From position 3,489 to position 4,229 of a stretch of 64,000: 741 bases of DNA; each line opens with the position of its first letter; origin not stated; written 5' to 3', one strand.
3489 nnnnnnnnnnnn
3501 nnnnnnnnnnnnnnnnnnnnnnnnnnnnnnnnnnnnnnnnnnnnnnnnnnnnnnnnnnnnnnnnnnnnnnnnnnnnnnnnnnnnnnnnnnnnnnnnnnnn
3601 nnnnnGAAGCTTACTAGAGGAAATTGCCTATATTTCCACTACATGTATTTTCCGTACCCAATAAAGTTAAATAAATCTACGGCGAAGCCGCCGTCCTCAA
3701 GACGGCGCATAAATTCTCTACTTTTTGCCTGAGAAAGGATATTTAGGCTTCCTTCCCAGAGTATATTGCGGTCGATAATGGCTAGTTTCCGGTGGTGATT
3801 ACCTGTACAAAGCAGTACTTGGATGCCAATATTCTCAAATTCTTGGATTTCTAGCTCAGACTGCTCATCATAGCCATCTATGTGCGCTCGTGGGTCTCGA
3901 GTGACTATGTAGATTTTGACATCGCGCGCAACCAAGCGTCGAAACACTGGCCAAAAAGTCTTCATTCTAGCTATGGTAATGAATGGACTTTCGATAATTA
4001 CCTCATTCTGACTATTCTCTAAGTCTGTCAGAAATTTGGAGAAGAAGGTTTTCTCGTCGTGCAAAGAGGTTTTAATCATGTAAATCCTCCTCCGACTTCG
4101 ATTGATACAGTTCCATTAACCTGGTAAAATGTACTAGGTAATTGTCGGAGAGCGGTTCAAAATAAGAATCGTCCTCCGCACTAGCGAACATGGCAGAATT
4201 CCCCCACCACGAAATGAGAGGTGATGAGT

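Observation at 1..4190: A+T-rich island with a Qat-like QueC/TatD core plus NERD, XRE and PLD-nuclease genes, cut off by the window edge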

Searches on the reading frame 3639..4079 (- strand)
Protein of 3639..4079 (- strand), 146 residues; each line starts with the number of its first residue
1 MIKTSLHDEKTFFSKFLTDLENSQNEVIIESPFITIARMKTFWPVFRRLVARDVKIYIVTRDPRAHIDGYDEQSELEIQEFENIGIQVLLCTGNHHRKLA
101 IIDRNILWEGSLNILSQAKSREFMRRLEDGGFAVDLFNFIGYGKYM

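Call 4: search_protein_families(library=pfam, proteins=[window:3639-4079:-], max_evalue=0.01)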
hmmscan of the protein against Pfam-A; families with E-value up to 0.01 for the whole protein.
window:3639-4079:- (146 aa): 1 family
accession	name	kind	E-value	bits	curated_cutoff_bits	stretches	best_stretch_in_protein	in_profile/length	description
PF13091.12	PLDc_2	-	9.5e-10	38.9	27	1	18-118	3-104/132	PLD-like domain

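Call 5: search_protein_families(library=padloc, proteins=[window:3639-4079:-], max_evalue=0.01)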
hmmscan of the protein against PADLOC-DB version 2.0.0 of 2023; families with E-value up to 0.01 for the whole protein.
window:3639-4079:- (146 aa): 3 families
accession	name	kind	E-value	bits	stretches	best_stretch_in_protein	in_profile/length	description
PDLC03924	MkoC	-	1.4e-11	41.2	1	17-125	998-1109/1136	-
PDLC03922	MkoB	-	4.8e-07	27.4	1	20-123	320-425/610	-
PDLC02614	DrmC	-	0.00046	18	1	20-115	30-121/153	DrmC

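Call 8: search_protein_families(library=ncbifam, proteins=[window:3639-4079:-], max_evalue=0.01)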
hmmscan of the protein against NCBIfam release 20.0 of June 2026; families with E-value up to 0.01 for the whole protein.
window:3639-4079:- (146 aa): 0 families

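Call 42: search_solved_structures(query=window:3639-4079:-, max_evalue=1, show_alignments=2)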
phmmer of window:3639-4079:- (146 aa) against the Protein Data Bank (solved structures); distinct sequences matched with E-value up to 1: 4.
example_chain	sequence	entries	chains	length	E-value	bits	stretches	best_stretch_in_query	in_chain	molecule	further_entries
4ggj_A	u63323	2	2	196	0.16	14.9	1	84-130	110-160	Mitochondrial cardiolipin hydrolase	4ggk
9lkx_K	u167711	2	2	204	0.23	14.4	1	83-129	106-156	Mitochondrial cardiolipin hydrolase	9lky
7dfp_A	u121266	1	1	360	0.72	12.8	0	18-70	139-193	D(2) dopamine receptor,Soluble cytochrome b562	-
2voy_I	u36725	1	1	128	0.89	12.6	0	58-126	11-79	CATION-TRANSPORTING ATPASE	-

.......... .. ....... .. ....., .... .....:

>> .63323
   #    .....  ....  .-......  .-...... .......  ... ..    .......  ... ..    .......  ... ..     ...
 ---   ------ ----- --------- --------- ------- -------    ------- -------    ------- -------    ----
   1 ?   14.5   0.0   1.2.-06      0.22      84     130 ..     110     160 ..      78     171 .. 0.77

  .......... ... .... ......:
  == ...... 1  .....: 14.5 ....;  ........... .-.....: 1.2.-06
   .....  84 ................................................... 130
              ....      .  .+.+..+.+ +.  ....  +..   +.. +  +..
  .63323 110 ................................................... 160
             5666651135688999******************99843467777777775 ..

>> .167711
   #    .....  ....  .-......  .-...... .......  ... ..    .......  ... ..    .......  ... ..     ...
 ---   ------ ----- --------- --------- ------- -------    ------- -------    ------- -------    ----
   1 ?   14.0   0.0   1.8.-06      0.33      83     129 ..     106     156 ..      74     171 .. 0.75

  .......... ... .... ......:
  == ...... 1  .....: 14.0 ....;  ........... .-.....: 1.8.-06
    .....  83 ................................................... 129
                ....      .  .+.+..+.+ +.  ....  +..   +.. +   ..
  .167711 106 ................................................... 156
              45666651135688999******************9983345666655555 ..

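Call 79: find_homologous_proteins(query=window:3639-4079:-, max_evalue=1e-10)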
Query window:3639-4079:- (146 aa): 5185 proteins with E <= 1e-10 among 5201 candidates; the best 120 are listed.
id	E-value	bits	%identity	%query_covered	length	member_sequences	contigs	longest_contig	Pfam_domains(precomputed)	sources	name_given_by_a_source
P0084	7.4e-88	309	96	100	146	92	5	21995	PF13091.13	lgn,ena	-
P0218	1.7e-87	308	95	100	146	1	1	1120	PF13091.13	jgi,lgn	-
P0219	8.7e-87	306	95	100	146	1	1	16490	PF13091.13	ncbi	-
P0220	2.3e-86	305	94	100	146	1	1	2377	PF13091.13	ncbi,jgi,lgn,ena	jgi:phosphatidylserine/phosphatidylglycerophosphate/cardiolipin synthase-like enzyme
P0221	3.2e-86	304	93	100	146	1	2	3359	PF13091.13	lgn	-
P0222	4.5e-86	304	94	100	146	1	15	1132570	PF13091.13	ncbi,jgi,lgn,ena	-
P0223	4.7e-86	304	93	100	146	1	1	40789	PF13091.13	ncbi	-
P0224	5.7e-86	303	93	100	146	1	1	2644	PF13091.13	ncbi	-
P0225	5.7e-86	303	93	100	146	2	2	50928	PF13091.13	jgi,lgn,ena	jgi:phosphatidylserine/phosphatidylglycerophosphate/cardiolipin synthase-like enzyme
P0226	6.2e-86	303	93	100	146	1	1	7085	PF13091.13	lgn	-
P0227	8.0e-86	303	92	100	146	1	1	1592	PF13091.13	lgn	-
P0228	1.1e-85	302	95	100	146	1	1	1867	PF13091.13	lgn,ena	-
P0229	2.3e-85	301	93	100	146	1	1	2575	PF13091.13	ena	-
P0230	2.4e-85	301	92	100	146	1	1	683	PF13091.13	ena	-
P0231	3.2e-85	301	93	100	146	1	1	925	PF13091.13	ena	-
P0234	4.6e-85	300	92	100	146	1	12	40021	PF13091.13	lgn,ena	-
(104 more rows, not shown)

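Call 80: find_encoding_contigs(protein=P0222, flank=10000, max_places=10)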
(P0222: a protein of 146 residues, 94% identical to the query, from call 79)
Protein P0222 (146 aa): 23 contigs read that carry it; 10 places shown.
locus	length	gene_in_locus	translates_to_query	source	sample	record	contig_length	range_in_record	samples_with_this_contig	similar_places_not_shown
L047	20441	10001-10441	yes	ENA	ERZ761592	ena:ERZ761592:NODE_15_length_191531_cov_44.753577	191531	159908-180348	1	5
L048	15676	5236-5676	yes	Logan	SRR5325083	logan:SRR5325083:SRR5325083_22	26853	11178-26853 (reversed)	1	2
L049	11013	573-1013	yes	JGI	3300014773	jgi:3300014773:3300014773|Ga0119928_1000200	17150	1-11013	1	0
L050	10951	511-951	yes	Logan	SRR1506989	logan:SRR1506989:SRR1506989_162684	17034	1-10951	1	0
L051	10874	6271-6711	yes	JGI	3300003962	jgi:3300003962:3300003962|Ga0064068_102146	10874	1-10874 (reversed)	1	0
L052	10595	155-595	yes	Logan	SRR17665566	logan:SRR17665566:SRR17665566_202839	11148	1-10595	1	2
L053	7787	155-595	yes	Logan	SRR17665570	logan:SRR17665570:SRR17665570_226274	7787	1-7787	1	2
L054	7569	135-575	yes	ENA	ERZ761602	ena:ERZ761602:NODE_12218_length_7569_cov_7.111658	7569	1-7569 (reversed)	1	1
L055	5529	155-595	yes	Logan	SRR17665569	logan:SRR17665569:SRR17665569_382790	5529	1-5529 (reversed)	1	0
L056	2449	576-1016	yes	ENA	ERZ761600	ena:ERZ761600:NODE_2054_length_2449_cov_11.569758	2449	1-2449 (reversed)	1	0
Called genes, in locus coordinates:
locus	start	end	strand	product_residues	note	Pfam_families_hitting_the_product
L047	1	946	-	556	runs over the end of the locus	-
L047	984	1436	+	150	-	-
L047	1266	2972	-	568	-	-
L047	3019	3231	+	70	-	-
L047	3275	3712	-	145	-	PF02643:DUF192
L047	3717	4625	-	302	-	PF00348:polyprenyl_synt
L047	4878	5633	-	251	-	PF01996:F420_ligase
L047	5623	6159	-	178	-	PF00186:DHFR_1 (weak), PF01872:RibD_C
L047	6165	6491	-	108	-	PF01035:DNA_binding_1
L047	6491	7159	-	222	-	PF00246:Peptidase_M14 (faint), PF24827:AstE_AspA_cat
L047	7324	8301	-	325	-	PF17125:Methyltr_RsmF_N, PF22458:RsmF-B_ferredox, PF01189:Methyltr_RsmB-F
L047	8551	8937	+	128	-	-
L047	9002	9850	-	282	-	-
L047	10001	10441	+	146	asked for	PF13091:PLDc_2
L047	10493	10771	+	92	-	-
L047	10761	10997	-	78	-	PF13560:HTH_31, PF12844:HTH_19 (weak), PF01381:HTH_3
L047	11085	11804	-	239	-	PF20247:DUF6602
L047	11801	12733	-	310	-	PF00004:AAA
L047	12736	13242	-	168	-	PF18138:bacHORMA_1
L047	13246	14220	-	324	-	PF18144:SMODS, PF10421:OAS1_C (weak)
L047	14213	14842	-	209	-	PF00717:Peptidase_S24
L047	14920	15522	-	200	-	PF01551:Peptidase_M23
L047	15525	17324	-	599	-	PF01935:DUF87, PF12846:AAA_10, PF19044:P-loop_TraG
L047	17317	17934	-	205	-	PF26593:TraC-like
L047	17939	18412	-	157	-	PF12666:PrgI (weak)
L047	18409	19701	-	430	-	PF18895:T4SS_pilin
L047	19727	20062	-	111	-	PF04956:TrbC (weak), PF18895:T4SS_pilin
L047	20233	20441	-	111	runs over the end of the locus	-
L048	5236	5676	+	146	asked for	PF13091:PLDc_2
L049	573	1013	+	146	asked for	PF13091:PLDc_2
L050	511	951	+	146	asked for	PF13091:PLDc_2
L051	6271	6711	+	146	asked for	PF13091:PLDc_2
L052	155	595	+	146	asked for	PF13091:PLDc_2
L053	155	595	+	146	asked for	PF13091:PLDc_2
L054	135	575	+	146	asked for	PF13091:PLDc_2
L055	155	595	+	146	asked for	PF13091:PLDc_2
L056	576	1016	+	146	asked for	PF13091:PLDc_2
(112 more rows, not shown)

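Call 81: find_encoding_contigs(protein=P0234, flank=10000, max_places=10)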
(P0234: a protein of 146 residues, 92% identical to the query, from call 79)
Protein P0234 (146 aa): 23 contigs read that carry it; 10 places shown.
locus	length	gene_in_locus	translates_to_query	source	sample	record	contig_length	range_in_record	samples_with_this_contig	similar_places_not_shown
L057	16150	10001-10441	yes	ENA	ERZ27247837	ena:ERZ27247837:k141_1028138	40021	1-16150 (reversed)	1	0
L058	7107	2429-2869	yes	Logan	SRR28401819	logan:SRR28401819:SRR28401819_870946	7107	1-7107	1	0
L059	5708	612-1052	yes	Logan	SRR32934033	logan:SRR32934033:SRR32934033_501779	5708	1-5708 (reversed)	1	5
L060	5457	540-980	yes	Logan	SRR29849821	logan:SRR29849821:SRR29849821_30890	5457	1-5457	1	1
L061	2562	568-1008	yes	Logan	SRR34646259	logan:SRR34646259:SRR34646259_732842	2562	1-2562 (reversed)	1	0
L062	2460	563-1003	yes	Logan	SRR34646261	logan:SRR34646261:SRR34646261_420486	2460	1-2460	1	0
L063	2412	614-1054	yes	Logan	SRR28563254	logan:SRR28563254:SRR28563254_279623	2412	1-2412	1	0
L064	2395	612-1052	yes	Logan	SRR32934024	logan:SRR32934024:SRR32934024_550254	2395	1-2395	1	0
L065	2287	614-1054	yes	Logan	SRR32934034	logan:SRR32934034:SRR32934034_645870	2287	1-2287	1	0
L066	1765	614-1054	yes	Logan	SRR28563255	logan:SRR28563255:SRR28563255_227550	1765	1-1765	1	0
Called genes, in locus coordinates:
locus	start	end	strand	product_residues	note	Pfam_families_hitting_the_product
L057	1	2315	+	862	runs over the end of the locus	-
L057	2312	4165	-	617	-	PF03483:B3_4, PF03484:B5, PF17759:tRNA_synthFbeta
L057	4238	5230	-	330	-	PF02912:Phe_tRNA-synt_N, PF01409:tRNA-synt_2d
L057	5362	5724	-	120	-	PF00453:Ribosomal_L20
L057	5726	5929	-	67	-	PF01632:Ribosomal_L35p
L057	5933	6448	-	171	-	PF05198:IF3_N, PF00707:IF3_C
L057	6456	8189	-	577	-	PF07973:tRNA_SAD, PF00587:tRNA-synt_2b, PF03129:HGTP_anticodon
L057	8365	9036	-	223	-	PF18904:DUF5660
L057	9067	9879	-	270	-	PF05697:Trigger_N, PF05698:Trigger_C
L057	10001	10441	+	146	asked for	PF13091:PLDc_2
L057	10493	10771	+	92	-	-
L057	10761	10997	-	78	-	PF13560:HTH_31, PF12844:HTH_19 (weak), PF01381:HTH_3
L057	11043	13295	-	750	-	PF00082:Peptidase_S8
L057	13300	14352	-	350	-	PF07728:AAA_5 (faint), PF00004:AAA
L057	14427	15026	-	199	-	PF01551:Peptidase_M23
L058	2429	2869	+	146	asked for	PF13091:PLDc_2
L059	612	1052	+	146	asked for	PF13091:PLDc_2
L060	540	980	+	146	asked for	PF13091:PLDc_2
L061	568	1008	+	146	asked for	PF13091:PLDc_2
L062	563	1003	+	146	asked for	PF13091:PLDc_2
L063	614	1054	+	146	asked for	PF13091:PLDc_2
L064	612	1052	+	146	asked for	PF13091:PLDc_2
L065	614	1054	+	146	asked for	PF13091:PLDc_2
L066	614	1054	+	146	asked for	PF13091:PLDc_2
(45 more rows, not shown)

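Call 83: search_protein_families(library=padloc, proteins=[L047:14213-14842:-, L047:13246-14220:-, L047:12736-13242:-, L047:11801-12733:-, L047:11085-11804:-, L047:10493-10771:+], max_evalue=0.00001)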
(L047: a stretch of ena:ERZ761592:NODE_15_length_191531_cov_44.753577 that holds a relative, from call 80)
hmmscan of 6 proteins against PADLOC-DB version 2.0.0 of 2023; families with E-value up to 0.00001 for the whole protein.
L047:14213-14842:- (209 aa): 0 families

L047:13246-14220:- (324 aa): 24 families
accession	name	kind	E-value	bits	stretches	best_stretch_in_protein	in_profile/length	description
PDLC00808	Cyclase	-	3.6e-125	415.6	1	5-323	4-323/325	oligonucleotide-cyclase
PDLC00823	Cyclase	-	2.7e-28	97.4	1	17-237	14-215/285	oligonucleotide-cyclase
PDLC00791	Cyclase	-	2.7e-28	97.1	1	2-323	4-339/345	oligonucleotide-cyclase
PDLC00803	Cyclase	-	4.3e-27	93.4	1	29-317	21-251/253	oligonucleotide-cyclase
PDLC00776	Cyclase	-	8.8e-21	72.5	1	28-240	21-220/287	oligonucleotide-cyclase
PDLC00796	Cyclase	-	1.1e-20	72.4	1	13-238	6-228/432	oligonucleotide-cyclase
PDLC00773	Cyclase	-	2e-19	68.4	1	52-323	45-295/334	oligonucleotide-cyclase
PDLC00793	Cyclase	-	2.8e-18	64.3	1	10-323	6-298/462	oligonucleotide-cyclase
PDLC00774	Cyclase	-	1e-16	59.1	1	13-323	10-286/316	oligonucleotide-cyclase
PDLC00818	Cyclase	-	1.2e-15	55.9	1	147-323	148-293/322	oligonucleotide-cyclase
PDLC00822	Cyclase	-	2e-15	55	1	165-322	203-342/375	oligonucleotide-cyclase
PDLC00787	Cyclase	-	1.3e-14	52.3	1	11-323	7-302/333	oligonucleotide-cyclase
PDLC00802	Cyclase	-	1.3e-14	52.2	1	129-323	157-329/332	oligonucleotide-cyclase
PDLC00795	Cyclase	-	2e-13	48.1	1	18-323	14-317/340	oligonucleotide-cyclase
PDLC00786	Cyclase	-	3.2e-13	47.8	1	17-269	12-239/293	oligonucleotide-cyclase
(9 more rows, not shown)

L047:12736-13242:- (168 aa): 3 families
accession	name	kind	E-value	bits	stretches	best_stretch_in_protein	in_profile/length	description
PDLC00884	HORMA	-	4e-60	200.6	1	2-167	4-170/171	HORMA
PDLC00880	HORMA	-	5.2e-48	161.3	1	1-167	1-166/167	HORMA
PDLC00886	HORMA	-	1.4e-10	39.4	1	1-165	1-162/164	HORMA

L047:11801-12733:- (310 aa): 6 families
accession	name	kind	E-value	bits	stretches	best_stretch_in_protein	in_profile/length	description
PDLC00914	TRIP13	-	3.5e-121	402.3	1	1-305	2-300/302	TRIP13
PDLC02195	IetA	-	3.5e-18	64.1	1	73-253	141-298/395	-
PDLC02196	IetA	-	6.1e-18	63.4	1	73-252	125-282/374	-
PDLC00915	TRIP13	-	2.5e-15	54.7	1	9-254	15-243/302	TRIP13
PDLC04232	IetA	-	9.4e-11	39.7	1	67-251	114-276/330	-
PDLC04231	IetA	-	1.9e-06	25.9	1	65-226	113-251/262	-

L047:11085-11804:- (239 aa): 3 families
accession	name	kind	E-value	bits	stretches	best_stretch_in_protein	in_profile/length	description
PDLC00745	Effector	-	2.8e-81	270.8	1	1-239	2-238/244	Endonuclease (NucC)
PDLC01051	NucC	-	8.8e-54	180.8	1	5-238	13-236/243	NucC nuclease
PDLC01495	PD_DExK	-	1.1e-31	107.1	1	6-125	3-123/123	"CAS-I,CAS-II,CAS-III,CAS-IV,CAS-V,CAS-VI; associated"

L047:10493-10771:+ (92 aa): 0 families
